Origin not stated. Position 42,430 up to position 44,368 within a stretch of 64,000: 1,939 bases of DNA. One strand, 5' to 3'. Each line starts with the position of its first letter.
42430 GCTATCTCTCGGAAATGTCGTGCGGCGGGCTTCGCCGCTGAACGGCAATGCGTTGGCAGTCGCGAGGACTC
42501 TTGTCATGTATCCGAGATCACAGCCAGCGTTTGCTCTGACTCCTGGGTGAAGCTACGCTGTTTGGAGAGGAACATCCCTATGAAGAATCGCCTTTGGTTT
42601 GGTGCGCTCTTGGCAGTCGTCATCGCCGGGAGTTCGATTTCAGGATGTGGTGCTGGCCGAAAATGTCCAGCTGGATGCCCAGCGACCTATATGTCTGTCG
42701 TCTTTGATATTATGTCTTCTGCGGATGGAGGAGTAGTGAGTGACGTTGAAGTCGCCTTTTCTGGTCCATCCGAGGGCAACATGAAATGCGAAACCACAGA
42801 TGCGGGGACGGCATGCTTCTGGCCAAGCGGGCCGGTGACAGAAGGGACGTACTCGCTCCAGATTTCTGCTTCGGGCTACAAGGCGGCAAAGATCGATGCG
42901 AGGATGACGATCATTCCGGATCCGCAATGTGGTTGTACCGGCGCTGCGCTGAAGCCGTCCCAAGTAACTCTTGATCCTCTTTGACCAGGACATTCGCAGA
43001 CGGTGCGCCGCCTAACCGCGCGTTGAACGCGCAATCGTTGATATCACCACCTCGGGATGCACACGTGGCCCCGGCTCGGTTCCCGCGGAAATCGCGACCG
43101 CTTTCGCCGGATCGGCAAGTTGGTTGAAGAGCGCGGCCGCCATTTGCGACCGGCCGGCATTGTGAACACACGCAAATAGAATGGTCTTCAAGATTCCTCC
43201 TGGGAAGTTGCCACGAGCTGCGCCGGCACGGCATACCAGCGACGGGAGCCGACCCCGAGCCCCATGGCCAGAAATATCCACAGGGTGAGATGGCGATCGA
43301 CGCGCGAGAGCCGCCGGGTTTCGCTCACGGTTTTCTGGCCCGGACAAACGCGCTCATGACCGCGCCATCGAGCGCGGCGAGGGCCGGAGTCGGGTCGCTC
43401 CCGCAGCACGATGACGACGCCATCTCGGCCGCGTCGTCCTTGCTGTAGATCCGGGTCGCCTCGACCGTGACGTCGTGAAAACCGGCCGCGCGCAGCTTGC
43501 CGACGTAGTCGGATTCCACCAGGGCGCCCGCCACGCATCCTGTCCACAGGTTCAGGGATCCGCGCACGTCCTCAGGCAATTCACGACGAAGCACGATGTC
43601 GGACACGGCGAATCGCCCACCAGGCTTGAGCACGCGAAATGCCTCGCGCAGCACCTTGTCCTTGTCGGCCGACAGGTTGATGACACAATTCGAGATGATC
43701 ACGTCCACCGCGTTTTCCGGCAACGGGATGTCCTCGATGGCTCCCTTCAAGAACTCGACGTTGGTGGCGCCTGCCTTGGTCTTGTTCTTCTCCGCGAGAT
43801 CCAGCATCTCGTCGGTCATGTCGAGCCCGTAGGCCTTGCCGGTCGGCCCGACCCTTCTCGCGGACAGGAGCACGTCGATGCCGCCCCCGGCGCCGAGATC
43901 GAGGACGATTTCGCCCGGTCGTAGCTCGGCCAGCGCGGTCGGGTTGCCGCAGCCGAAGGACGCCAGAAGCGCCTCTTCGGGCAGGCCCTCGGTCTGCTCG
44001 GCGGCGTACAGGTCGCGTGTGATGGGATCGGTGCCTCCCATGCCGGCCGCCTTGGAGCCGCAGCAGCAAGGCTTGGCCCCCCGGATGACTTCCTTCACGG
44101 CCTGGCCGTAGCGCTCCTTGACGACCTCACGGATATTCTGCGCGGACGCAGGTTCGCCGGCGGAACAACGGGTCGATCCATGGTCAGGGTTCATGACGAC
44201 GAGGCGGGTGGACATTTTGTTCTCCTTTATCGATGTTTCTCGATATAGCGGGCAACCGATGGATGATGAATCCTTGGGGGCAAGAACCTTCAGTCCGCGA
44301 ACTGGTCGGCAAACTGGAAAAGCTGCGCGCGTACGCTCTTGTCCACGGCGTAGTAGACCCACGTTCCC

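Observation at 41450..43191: Low-GC island with vapBC and a lipoprotein, abutting a truncated arsC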

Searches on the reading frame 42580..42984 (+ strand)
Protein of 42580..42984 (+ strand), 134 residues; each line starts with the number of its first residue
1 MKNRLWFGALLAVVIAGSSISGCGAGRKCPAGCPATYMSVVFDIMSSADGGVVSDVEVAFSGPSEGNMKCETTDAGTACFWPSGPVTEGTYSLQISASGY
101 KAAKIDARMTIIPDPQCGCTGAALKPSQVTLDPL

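Call 7: search_protein_families(library=pfam, proteins=[window:42580-42981:+], max_evalue=0.01)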
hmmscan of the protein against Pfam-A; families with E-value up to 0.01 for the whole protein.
window:42580-42981:+ (134 aa): 1 family
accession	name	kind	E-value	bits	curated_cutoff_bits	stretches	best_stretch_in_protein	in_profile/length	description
PF13620.12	CarboxypepD_reg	-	0.0049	17.6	32.3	1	48-105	9-64/82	Carboxypeptidase regulatory-like domain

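Call 8: search_protein_families(library=ncbifam, proteins=[window:42580-42981:+], max_evalue=0.01)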
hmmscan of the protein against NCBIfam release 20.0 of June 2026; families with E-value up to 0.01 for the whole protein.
window:42580-42981:+ (134 aa): 0 families

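Call 10: find_encoding_contigs(protein=window:42580-42984:+, flank=10000, max_places=10)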
Protein window:42580-42984:+ (134 aa): 1 contig read that carries it; 1 place shown.
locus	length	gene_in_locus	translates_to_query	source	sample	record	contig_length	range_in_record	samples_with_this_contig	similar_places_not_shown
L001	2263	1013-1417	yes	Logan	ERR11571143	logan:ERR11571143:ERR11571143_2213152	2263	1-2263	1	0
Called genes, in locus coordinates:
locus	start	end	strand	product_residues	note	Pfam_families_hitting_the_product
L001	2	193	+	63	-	?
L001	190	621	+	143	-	-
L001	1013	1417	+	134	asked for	-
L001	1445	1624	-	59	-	PF01451:LMWPc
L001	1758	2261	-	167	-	?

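Call 21: find_homologous_proteins(query=window:42580-42981:+)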
Query window:42580-42981:+ (134 aa): 6 proteins with E <= 0.001 among 12 candidates.
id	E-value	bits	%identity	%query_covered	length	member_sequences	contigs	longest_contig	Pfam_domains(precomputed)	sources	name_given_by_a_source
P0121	5.4e-70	252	86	100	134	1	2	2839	-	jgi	jgi:hypothetical protein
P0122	5.3e-55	203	87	81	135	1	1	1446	-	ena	-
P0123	5.7e-54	200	67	99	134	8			-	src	-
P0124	5.4e-49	184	71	100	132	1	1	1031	-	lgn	-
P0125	1.7e-40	156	88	61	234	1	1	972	-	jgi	jgi:hypothetical protein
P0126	3.7e-39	152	58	84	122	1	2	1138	-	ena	-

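Call 22: find_encoding_contigs(protein=P0121, flank=10000, max_places=6)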
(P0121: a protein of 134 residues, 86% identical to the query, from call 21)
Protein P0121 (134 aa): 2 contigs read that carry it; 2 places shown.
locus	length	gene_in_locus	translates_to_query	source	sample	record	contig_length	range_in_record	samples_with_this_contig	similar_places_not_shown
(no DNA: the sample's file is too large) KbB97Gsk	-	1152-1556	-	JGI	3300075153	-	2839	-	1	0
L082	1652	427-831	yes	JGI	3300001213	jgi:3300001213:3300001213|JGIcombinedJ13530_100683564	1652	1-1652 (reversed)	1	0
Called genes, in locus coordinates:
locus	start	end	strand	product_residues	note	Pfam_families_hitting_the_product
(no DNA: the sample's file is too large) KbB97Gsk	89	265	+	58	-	-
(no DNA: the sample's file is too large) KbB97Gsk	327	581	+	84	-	-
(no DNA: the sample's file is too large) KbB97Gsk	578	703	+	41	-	-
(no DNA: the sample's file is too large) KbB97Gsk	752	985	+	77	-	PF02661:Fic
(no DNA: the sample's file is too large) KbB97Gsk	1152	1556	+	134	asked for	-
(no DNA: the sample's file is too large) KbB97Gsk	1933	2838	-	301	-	?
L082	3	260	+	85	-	?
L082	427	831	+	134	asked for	-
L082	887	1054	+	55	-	-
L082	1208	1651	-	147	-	?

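Call 33: find_encoding_contigs(protein=P0122, flank=3000, max_places=4)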
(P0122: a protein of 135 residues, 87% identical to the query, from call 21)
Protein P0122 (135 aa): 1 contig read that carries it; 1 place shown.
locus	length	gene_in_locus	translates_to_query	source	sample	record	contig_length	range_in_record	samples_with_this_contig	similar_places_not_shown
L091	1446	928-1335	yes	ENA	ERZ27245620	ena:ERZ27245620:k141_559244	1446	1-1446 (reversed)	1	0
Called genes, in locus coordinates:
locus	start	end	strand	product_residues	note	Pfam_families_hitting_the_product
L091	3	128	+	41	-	?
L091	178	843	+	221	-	-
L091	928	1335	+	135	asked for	-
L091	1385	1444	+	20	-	?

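Call 34: find_encoding_contigs(protein=P0124, flank=3000, max_places=4)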
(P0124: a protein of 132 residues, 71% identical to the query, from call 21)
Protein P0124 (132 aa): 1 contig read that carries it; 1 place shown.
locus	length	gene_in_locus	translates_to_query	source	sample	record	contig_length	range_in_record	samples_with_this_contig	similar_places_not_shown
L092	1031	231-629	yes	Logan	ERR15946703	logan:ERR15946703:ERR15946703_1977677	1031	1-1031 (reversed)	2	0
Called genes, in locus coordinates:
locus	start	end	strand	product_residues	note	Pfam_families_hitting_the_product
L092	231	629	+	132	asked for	-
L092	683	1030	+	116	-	?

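Call 35: find_encoding_contigs(protein=P0126, flank=3000, max_places=4)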
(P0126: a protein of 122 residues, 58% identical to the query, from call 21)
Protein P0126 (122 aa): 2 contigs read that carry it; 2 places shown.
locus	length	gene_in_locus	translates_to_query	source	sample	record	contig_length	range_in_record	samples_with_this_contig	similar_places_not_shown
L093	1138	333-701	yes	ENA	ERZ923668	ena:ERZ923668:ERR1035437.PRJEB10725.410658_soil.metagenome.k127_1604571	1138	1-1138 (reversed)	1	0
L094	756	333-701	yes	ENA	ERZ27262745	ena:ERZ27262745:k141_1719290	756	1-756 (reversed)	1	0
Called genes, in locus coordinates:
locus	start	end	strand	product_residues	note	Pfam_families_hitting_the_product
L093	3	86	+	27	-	?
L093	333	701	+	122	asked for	-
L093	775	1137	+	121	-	?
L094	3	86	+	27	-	?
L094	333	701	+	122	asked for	-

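Call 82: predict_structure(alignment_id=A5)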
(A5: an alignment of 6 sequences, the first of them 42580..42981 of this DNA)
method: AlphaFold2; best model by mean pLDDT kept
length: 134 residues; sequences in the alignment: 6
mean_pLDDT: 61.6   pTM: 0.50
mean pLDDT of the five models: 61.6, 51.6, 50.8, 49.1, 39.1
residues with pLDDT >= 90: 0; 70-90: 46; 50-70: 59; < 50: 29
segments of 3 or more residues with pLDDT < 50: 1-27
pLDDT, mean of each block of 10 residues (from residue 1): 38 35 45 58 58 73 80 73 71 75 63 63 67 68
secondary structure, 60 per line:
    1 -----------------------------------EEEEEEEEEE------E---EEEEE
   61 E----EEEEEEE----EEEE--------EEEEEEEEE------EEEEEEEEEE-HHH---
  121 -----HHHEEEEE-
elements in order: E36-45 E56-61 E66-72 E77-80 E89-97 E104-113 E129-133

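Call 84: fold_search(model_id=the predicted structure, library=pdb)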
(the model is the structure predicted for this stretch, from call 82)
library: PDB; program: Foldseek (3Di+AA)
matches with E <= 10: 521; with E <= 0.001: 0
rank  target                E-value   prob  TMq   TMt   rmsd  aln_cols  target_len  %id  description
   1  6fpt_B                1.9e-01  0.47  0.29  0.12  11.9       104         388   13  Crystal structure of Danio rerio Lin41 filamin-NHL domains (released 2018-05-09)
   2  2dic_MODEL_1_A        2.1e-01  0.47  0.30  0.36   9.0       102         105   19  Solution structure of the 12th filamin domain from human Filamin-B (released 2006-09-29)
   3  4umg                  2.2e-01  0.57  0.33  0.40   5.4        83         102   22  Crystal structure of the Lin-41 filamin domain (released 2014-10-01)
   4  2d7o_MODEL_1_A        3.1e-01  0.30  0.30  0.35  15.2       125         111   14  Solution structure of the 17th Filamin domain from human Filamin C (released 2006-05-24)
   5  2eec_MODEL_1_A        3.1e-01  0.16  0.29  0.30  22.3       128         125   20  Solution structure of the 23th filamin domain from human Filamin-B (released 2007-08-21)
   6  2k3t_MODEL_1_A        3.3e-01  0.75  0.31  0.40   3.8        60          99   22  Solution Structure of IG-Like Domain 23 from Human Filamin A (released 2009-03-31)
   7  6fwv_A                3.3e-01  0.57  0.34  0.12   6.0       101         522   16  The Bacillus anthracis TIE protein (released 2018-08-08)
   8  5fl1_A                3.3e-01  0.41  0.28  0.07   5.7        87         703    8  Structure of a hydrolase with an inhibitor (released 2016-08-31)
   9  6sws_E                3.7e-01  0.54  0.33  0.42   5.4        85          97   19  The DBB dimerization domain of B-cell adaptor for PI3K (BCAP) is required for down regulation of inflammatory signalli (released 2020-02-19)
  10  6ezn_G                3.7e-01  0.10  0.22  0.11  13.9       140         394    8  Cryo-EM structure of the yeast oligosaccharyltransferase (OST) complex (released 2018-01-17)
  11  6fwv_B                3.9e-01  0.54  0.34  0.12   6.0       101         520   16  The Bacillus anthracis TIE protein (released 2018-08-08)
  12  7oci_G                3.9e-01  0.11  0.22  0.11  13.3       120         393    8  Cryo-EM structure of yeast Ost6p containing oligosaccharyltransferase complex (released 2022-02-16)
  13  1yvl_B                3.9e-01  0.06  0.15  0.05  16.1        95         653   13  Structure of Unphosphorylated STAT1 (released 2005-03-22)
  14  2nqc                  4.1e-01  0.51  0.32  0.41   8.0        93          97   15  Crystal structure of ig-like domain 23 from human filamin C (released 2007-09-11)
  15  6sws_C                4.4e-01  0.21  0.29  0.34   8.8       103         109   17  The DBB dimerization domain of B-cell adaptor for PI3K (BCAP) is required for down regulation of inflammatory signalli (released 2020-02-19)
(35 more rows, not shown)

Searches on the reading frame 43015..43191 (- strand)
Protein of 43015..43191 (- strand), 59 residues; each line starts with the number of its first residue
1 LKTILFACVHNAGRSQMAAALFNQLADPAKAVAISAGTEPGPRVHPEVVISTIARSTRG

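Call 7: search_protein_families(library=pfam, proteins=[window:43015-43191:-], max_evalue=0.01)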
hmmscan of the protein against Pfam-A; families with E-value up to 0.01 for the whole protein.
window:43015-43191:- (59 aa): 1 family
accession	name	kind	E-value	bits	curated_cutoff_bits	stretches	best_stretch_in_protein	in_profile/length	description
PF01451.26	LMWPc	-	2.4e-08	34.7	23.2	1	4-49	1-52/144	Low molecular weight phosphotyrosine protein phosphatase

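Call 8: search_protein_families(library=ncbifam, proteins=[window:43015-43191:-], max_evalue=0.01)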
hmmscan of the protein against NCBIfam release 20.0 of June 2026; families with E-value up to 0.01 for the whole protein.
window:43015-43191:- (59 aa): 2 families
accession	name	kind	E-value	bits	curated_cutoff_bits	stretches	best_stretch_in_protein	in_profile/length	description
TIGR02689.1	ars_reduc_gluta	equivalog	0.00032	20.9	157.6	1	2-49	1-46/126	arsenate reductase, glutathione/glutaredoxin type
NF010053.0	PRK13530.1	subfamily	0.0039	17.5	215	1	2-40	4-41/133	arsenate reductase (thioredoxin)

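Call 62: find_homologous_proteins(query=window:43015-43191:-)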
Query window:43015-43191:- (59 aa): 551 proteins with E <= 0.001 among 568 candidates; the best 120 are listed.
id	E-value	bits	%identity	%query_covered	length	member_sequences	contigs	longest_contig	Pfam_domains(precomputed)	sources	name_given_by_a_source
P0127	1.8e-21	92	88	83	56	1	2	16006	PF01451.28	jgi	jgi:arsenate reductase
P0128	2.4e-20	89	86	83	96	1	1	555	PF01451.28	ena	-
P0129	2.5e-20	89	84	85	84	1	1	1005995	PF01451.28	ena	-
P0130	3.9e-20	88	86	83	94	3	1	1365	PF01451.28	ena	-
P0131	4.0e-20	88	92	83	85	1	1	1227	PF01451.28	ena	-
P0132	4.0e-20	88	88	83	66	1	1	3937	PF01451.28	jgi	jgi:arsenate reductase (thioredoxin)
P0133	4.5e-20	88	92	83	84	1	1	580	PF01451.28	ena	-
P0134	5.0e-20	88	90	83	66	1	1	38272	PF01451.28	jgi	jgi:arsenate reductase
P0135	5.8e-20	87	86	83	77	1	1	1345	PF01451.28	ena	-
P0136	9.1e-20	87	84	83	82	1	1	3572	PF01451.28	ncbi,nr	ncbi:MAG TPA: arsenate reductase ArsC, partial [Planctomycetota bacterium]|nr:arsenate reductase Ars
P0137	1.2e-19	86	86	83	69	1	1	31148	PF01451.28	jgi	jgi:arsenate reductase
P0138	1.5e-19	86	78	92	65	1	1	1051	PF01451.28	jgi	jgi:arsenate reductase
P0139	1.5e-19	86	86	83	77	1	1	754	PF01451.28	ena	-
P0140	1.5e-19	86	86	83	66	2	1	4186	PF01451.28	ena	-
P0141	2.1e-19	86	88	83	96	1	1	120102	PF01451.28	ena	-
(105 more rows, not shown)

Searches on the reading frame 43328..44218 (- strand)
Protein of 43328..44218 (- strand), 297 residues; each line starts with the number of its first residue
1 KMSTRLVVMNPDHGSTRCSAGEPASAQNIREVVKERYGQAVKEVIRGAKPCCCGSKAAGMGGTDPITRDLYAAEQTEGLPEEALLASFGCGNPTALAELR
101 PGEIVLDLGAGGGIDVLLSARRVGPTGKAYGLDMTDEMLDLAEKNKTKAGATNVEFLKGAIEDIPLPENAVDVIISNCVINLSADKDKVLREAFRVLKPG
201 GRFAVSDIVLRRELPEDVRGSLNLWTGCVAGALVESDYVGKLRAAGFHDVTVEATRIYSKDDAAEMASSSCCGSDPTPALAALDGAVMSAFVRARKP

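Call 11: find_related_loci(query=window:43328-44218:-, collection=genome_contigs, flank=10000)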
Query window:43328-44218:- (297 aa) in genome_contigs; peptide patterns used: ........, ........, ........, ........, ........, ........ (x = any residue, [..] = any of these).
600 stretches matched a pattern (row limit reached: there are more); 537 encode a relative of the query (tblastn E <= 1e-3); the best 80 are kept; 80 distinct loci.
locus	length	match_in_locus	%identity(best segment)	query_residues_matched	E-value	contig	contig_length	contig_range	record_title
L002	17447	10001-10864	78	4-292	2e-147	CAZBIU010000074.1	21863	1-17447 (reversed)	MAG TPA_asm: uncultured Myxococcales bacterium isolate binchicken_co50_418 genome assembly, contig: NODE_2604_length_218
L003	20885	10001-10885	80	2-297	1e-146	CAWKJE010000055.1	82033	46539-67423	MAG: uncultured delta proteobacterium isolate MFD04752.bin.1.7 genome assembly, contig: contig_55833, whole genome shotg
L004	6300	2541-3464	71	1-297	1e-143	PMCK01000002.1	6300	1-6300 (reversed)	MAG: Myxococcales bacterium isolate fen_1139 73.20120700_E3M.180_contig_1330758, whole genome shotgun sequence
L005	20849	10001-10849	75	18-297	9e-139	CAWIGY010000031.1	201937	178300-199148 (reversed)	MAG: uncultured delta proteobacterium isolate MFD03726.bin.2.96 genome assembly, contig: contig_31717, whole genome shot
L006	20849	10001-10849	75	18-297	4e-138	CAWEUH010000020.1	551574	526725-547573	MAG: uncultured delta proteobacterium isolate MFD01476.bin.3.99 genome assembly, contig: contig_15815, whole genome shot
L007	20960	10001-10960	67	3-297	8e-133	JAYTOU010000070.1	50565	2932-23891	MAG: Myxococcales bacterium isolate GFS_4219 GFS_4219_69, whole genome shotgun sequence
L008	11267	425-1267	73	18-296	2e-130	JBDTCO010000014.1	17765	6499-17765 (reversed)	MAG: Polyangia bacterium isolate cluster2_bin.158 k127_3701932, whole genome shotgun sequence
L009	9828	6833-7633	69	28-297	3e-117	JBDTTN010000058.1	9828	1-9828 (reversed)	MAG: Gemmatimonadota bacterium isolate cluster3_bin.297 NODE_31950_length_9828_cov_7.318326, whole genome shotgun sequen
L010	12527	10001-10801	69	28-297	8e-115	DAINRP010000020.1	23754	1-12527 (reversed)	MAG TPA_asm: Gemmatimonadales bacterium isolate CTOTU26091 NODE_721_length_23754_cov_5.893118, whole genome shotgun sequ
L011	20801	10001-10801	68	28-297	2e-111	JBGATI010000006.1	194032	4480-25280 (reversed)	MAG: Gemmatimonadales bacterium isolate MAG_AAO_H10.65 AAOH10-65_opera_contig_359, whole genome shotgun sequence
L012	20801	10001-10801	68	28-297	1e-111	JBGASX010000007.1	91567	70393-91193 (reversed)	MAG: Gemmatimonadales bacterium isolate MAG_AAO_H125.10 AAOH125-10_opera_contig_896, whole genome shotgun sequence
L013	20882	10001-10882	61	3-297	3e-110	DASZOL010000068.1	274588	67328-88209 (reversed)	MAG TPA_asm: Candidatus Methylomirabilota bacterium isolate SMAG_U5944 k141_2114691, whole genome shotgun sequence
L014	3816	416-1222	63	25-297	2e-110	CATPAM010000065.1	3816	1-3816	MAG: Candidatus Acidoferrales bacterium isolate COA_Bin_20_4 genome assembly, contig: co_assembly_000000204985, whole ge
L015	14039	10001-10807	64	25-297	1e-108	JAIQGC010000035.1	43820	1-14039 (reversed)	MAG: Terriglobia bacterium isolate SRVP_33 SRVP18_hole-7m-from-trench_1_80cm_scaffold_595, whole genome shotgun sequence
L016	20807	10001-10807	63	25-297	9e-109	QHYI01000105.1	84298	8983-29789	MAG: Acidobacteria bacterium isolate gp2 AA92 14_0919_09_20cm_scaffold_14_curated, whole genome shotgun sequence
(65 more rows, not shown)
